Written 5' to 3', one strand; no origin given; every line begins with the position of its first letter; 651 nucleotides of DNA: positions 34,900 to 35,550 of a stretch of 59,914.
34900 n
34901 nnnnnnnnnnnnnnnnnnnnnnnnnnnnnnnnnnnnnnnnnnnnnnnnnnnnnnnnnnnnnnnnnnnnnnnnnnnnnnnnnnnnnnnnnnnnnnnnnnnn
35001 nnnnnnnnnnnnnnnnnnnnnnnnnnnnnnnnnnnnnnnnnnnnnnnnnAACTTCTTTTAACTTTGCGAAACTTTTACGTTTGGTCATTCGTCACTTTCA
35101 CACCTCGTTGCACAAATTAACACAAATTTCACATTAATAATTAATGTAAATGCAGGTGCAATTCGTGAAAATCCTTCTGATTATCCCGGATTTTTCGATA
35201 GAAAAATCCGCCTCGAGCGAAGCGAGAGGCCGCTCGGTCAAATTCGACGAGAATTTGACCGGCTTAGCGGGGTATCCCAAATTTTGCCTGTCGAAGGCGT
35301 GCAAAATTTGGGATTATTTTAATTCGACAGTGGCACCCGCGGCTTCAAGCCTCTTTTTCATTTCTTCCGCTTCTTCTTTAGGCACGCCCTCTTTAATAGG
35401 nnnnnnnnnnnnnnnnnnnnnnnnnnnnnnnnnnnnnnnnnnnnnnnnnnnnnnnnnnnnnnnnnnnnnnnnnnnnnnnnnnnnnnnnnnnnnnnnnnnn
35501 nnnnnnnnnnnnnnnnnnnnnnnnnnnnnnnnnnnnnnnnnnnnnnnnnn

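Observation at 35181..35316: Near-identical inverted copy of the same element fills the rplL-rpoB spacer and starts on the rplL stop codon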

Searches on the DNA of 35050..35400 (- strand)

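Call 26: search_rna_families(source=window, start=35050, end=35400, threshold=evalue, max_evalue=10)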
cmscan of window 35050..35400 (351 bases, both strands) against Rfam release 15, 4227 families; matches with E-value up to 10: 4.
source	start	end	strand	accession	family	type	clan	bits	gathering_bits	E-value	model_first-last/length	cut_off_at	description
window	35068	35183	+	RF01384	InvR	Gene;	-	23.5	60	0.017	1-91/91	no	Invasion gene-associated RNA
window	35274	35314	+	RF03460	mir-561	Gene; miRNA;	-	15.7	90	3.7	21-61/81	no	mir-561 microRNA precursor family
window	35273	35315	+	RF01038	mir-1307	Gene; miRNA;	-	15.4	69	4.7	1-90/90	no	mir-1307 microRNA precursor family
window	35090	35185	-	RF01207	snR73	Gene; snRNA; snoRNA; CD-box;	CL00056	14.2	37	6.4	1-103/103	no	Small nucleolar RNA snR73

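Call 45: build_rna_model(alignment_id=A4, structure=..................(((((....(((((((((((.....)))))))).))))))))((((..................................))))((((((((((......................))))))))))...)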
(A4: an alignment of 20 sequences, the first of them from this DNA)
Model R1 built from alignment A4 (20 sequences, 147 columns); structure: as given.
model positions 104; base pairs 30; branch points 2; effective number of sequences 1.35; information 0.591 bits per position. Calibrated on 0.2 Mb of random sequence (short: E-values are rough).
structure used (alignment columns):
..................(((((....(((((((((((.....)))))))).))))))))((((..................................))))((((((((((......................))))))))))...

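Call 46: search_with_rna_model(model_id=R1, source=window, max_evalue=10, filters=off)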
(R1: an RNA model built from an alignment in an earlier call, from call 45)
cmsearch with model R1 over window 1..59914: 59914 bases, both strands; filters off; matches with E-value up to 10: 41.
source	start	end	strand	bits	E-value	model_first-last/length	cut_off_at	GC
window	35184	35287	-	121.8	8.8e-29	1-104/104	no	0.52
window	5669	5795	+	101.9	8.5e-24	1-104/104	no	0.54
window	5534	5647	-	90.4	6.5e-21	1-104/104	no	0.52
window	49172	49271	+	41.9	1.1e-08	1-104/104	no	0.49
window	35217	35313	+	29.5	1.3e-05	1-104/104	no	0.54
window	35187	35210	+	18.1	0.01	78-101/104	no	0.38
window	5769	5792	-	13.1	0.19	78-101/104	no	0.42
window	5695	5721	-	13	0.2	27-53/104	no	0.52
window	38710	38805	-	12.7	0.23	1-104/104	no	0.51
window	49196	49285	-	12.5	0.25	1-104/104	no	0.43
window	5595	5621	+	12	0.35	27-53/104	no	0.41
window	43813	43906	+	11.8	0.4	1-104/104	no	0.31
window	9584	9682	+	10.8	0.7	1-104/104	no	0.43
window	9653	9748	-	10.5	0.81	1-104/104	no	0.36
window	58262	58386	-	10.2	0.98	1-104/104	no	0.35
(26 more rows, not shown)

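Call 47: search_with_rna_model(model_id=R1, sources=[L001, L002, L003, L004, L005, L006, L007, L008, L009, L010, L011, L012, L013, L014, L015, L016, L017, L018, L019, L020, L021, L022, L023, L024, L025, L026, L027, L028, L029, L030, L031, L032, L033, L034, L035, L036, L037, L038, L039, L040, L114, L115], max_evalue=1)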
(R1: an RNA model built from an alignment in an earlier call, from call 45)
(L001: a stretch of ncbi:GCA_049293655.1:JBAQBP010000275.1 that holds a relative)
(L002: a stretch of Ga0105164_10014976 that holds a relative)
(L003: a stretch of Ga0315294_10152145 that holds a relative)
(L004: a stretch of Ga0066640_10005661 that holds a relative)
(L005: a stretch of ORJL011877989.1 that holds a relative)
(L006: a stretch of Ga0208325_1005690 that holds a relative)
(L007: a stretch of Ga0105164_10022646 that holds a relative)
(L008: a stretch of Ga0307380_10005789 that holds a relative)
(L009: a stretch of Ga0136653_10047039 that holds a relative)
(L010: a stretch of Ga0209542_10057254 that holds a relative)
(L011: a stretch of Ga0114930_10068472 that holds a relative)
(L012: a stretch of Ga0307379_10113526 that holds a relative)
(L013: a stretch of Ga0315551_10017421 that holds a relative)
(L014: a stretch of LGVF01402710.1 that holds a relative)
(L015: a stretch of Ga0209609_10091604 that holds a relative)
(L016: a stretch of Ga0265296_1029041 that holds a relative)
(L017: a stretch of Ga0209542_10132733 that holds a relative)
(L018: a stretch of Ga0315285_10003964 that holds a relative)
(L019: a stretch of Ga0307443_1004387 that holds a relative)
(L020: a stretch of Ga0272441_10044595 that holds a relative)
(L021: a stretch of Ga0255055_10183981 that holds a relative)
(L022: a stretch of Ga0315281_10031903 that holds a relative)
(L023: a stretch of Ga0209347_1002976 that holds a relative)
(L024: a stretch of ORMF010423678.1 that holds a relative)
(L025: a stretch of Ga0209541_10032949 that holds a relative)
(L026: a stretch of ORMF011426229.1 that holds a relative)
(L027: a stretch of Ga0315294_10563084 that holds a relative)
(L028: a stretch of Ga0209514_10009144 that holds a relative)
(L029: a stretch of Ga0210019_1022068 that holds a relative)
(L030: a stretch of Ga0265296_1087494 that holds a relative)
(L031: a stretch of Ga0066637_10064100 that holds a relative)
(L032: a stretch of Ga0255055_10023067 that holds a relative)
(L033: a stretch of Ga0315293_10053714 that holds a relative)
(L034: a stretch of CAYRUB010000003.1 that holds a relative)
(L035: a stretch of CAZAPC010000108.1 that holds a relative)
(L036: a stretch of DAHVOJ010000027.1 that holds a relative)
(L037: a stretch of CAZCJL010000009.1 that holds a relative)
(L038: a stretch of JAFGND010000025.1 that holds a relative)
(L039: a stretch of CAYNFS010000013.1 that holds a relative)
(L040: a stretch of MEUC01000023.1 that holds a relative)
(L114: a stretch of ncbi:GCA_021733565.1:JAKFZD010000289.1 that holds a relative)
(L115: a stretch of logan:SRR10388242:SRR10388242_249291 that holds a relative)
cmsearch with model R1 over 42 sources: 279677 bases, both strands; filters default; matches with E-value up to 1: 86.
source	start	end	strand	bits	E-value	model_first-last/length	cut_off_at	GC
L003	134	237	-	121.6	4.6e-28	1-104/104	no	0.5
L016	878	982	-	113.3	5.5e-26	1-104/104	no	0.52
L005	10721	10825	-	111.1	2e-25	1-104/104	no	0.48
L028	6940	7044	+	111.1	2e-25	1-104/104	no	0.48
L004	105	223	+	110.7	2.5e-25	1-104/104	no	0.55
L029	978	1096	+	110.7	2.5e-25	1-104/104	no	0.55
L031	1584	1702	+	110.7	2.5e-25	1-104/104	no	0.55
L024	247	352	+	109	6.6e-25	1-104/104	no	0.44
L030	625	751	-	108.9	6.9e-25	1-104/104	no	0.52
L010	631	735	+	108.9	7.2e-25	1-104/104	no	0.54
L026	230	334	+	107.8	1.4e-24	1-104/104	no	0.46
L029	851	946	-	107.6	1.5e-24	1-104/104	no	0.46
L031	1457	1552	-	107.6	1.5e-24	1-104/104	no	0.46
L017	647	742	-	104.4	9.4e-24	1-104/104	no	0.46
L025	960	1055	-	104.4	9.4e-24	1-104/104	no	0.46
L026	104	208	-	104.3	1e-23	1-104/104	no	0.49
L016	1006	1101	+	104.1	1.1e-23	1-104/104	no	0.43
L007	1293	1416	-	101.2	6e-23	1-104/104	no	0.57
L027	902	997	+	100.7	7.9e-23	1-104/104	no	0.44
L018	253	358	+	100.4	9.4e-23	1-104/104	no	0.44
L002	2023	2118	-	100.1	1.1e-22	1-104/104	no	0.46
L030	774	869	+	99.6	1.6e-22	1-104/104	no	0.44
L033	690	808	+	99.2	2e-22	1-104/104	no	0.52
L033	561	667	-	98.5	3e-22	1-104/104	no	0.49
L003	260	370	+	94.9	2.3e-21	1-104/104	no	0.5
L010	502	608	-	94.7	2.6e-21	1-104/104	no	0.49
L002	2175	2319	+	92.9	7.5e-21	1-104/104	no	0.54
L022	6087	6193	+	91.4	1.8e-20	1-104/104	no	0.45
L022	5881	5988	-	86.2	3.5e-19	1-104/104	no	0.49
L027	696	803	-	79.4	1.8e-17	1-104/104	no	0.48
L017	830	939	+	77.9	4.3e-17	1-104/104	no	0.49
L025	1143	1252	+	77.9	4.3e-17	1-104/104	no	0.49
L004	1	73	-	71.6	1.7e-15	1-81/104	3'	0.51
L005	10907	11004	+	66.8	2.7e-14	1-104/104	no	0.46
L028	6761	6858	-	66.8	2.7e-14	1-104/104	no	0.46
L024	69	155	-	42.7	3e-08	1-104/104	no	0.44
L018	236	324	-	37.3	6.8e-07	1-104/104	no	0.4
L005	5522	5628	-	34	4.8e-06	1-104/104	no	0.49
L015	32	125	+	33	8.6e-06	1-104/104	no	0.43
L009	225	325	-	24.4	0.0012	1-104/104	no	0.53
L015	96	182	-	22.5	0.0037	1-104/104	no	0.32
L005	10900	10987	-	21.8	0.0056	1-104/104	no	0.5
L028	6778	6865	+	21.8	0.0056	1-104/104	no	0.5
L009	309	420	+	21.7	0.0058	1-104/104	no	0.46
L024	99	172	+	21.2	0.0076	1-104/104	no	0.49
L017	664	777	+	20.8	0.01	1-104/104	no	0.48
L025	977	1090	+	20.8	0.01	1-104/104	no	0.48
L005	10754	10843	+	20.7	0.011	1-104/104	no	0.5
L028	6922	7011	-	20.7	0.011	1-104/104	no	0.5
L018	329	455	-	19.9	0.016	1-104/104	no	0.33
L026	156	182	+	19.9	0.017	27-53/104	no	0.37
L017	913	936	-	19.6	0.02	78-101/104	no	0.33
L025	1226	1249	-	19.6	0.02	78-101/104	no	0.33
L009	373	480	-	19.5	0.021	1-104/104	no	0.44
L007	1347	1451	+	19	0.028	1-104/104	no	0.58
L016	881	904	+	18.6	0.034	78-101/104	no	0.33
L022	5884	5907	+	18.6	0.034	78-101/104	no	0.33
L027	699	722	+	18.6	0.034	78-101/104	no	0.33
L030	628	651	+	18.6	0.034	78-101/104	no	0.33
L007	1296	1319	+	18.6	0.034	78-101/104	no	0.33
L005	5540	5646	+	18.2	0.043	1-104/104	no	0.51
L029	769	880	+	17.8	0.055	1-104/104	no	0.36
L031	1375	1486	+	17.8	0.055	1-104/104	no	0.36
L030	681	769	+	17.5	0.066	1-104/104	no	0.52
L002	2026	2049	+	17.3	0.076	78-101/104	no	0.25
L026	308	331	-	17.3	0.076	78-101/104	no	0.25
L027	851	980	-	16.9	0.094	1-104/104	no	0.48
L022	6036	6165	-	16.9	0.094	1-104/104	no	0.48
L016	1075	1098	-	16.7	0.11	78-101/104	no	0.29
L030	843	866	-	16.7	0.11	78-101/104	no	0.29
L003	185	211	+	16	0.16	27-53/104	no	0.41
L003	286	312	-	14.8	0.32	27-53/104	no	0.44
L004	131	157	-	14.7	0.34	27-53/104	no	0.48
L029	1004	1030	-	14.7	0.34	27-53/104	no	0.48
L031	1610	1636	-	14.7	0.34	27-53/104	no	0.48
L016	911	1000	+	14.5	0.37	1-104/104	no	0.51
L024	273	299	-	14.3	0.42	27-53/104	no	0.41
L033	615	641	+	14.3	0.42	27-53/104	no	0.37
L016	1032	1058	-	14.1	0.48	27-53/104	no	0.48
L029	894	920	+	14.1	0.48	27-53/104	no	0.48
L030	800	826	-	14.1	0.48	27-53/104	no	0.48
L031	1500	1526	+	14.1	0.48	27-53/104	no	0.48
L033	716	742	-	14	0.5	27-53/104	no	0.44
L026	256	282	-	13.7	0.6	27-53/104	no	0.37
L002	1238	1343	+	13.2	0.79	1-104/104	no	0.47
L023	1389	1475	+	12.9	0.95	1-104/104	no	0.54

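Call 57: search_with_rna_model(model_id=R1, sources=[L116, L117, L118, L119, L120, L121, L122, L123, L124, L125], max_evalue=1)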
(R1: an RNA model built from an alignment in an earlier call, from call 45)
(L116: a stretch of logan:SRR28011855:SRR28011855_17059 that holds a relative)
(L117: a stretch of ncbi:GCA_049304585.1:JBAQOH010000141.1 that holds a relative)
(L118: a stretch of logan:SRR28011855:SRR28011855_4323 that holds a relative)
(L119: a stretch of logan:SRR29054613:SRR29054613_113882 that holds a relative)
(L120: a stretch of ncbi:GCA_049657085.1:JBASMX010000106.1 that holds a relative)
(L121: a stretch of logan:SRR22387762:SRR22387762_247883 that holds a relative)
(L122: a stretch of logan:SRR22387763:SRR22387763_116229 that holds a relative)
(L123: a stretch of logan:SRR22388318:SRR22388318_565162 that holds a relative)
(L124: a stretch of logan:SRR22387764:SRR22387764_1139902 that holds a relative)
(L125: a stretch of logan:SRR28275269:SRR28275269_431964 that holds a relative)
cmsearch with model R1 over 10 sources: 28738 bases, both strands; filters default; matches with E-value up to 1: 4.
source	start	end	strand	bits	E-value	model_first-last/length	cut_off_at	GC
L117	1347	1454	-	56.2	1.3e-12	1-104/104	no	0.5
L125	1347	1454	-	56.2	1.3e-12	1-104/104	no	0.5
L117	1378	1474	+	26.3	4.3e-05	1-104/104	no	0.45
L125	1378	1474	+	26.3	4.3e-05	1-104/104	no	0.45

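Call 69: search_with_rna_model(model_id=R1, sources=[L126, L127, L128, L129, L130, L131, L132, L133, L134], max_evalue=0.1)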
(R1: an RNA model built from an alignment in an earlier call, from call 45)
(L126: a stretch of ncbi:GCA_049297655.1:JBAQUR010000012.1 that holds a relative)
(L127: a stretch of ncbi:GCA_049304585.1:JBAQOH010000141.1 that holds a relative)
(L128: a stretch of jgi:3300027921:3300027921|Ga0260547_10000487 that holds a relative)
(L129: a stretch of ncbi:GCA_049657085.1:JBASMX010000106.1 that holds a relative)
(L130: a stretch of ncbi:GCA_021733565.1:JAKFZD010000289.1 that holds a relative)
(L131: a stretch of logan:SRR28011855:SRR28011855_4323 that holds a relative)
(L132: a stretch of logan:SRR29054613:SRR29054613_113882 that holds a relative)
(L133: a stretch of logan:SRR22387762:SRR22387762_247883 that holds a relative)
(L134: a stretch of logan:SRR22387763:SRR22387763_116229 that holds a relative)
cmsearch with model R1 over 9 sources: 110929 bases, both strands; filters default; matches with E-value up to 0.1: 8.
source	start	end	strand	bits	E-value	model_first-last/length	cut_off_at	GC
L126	9847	9954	-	56.2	5e-12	1-104/104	no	0.5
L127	9847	9954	-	56.2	5e-12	1-104/104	no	0.5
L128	9847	9954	-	56.2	5e-12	1-104/104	no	0.5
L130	3018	3125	-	56.2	5e-12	1-104/104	no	0.5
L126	9878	9974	+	26.3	0.00017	1-104/104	no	0.45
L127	9878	9974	+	26.3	0.00017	1-104/104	no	0.45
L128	9878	9974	+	26.3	0.00017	1-104/104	no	0.45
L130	3049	3145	+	26.3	0.00017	1-104/104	no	0.45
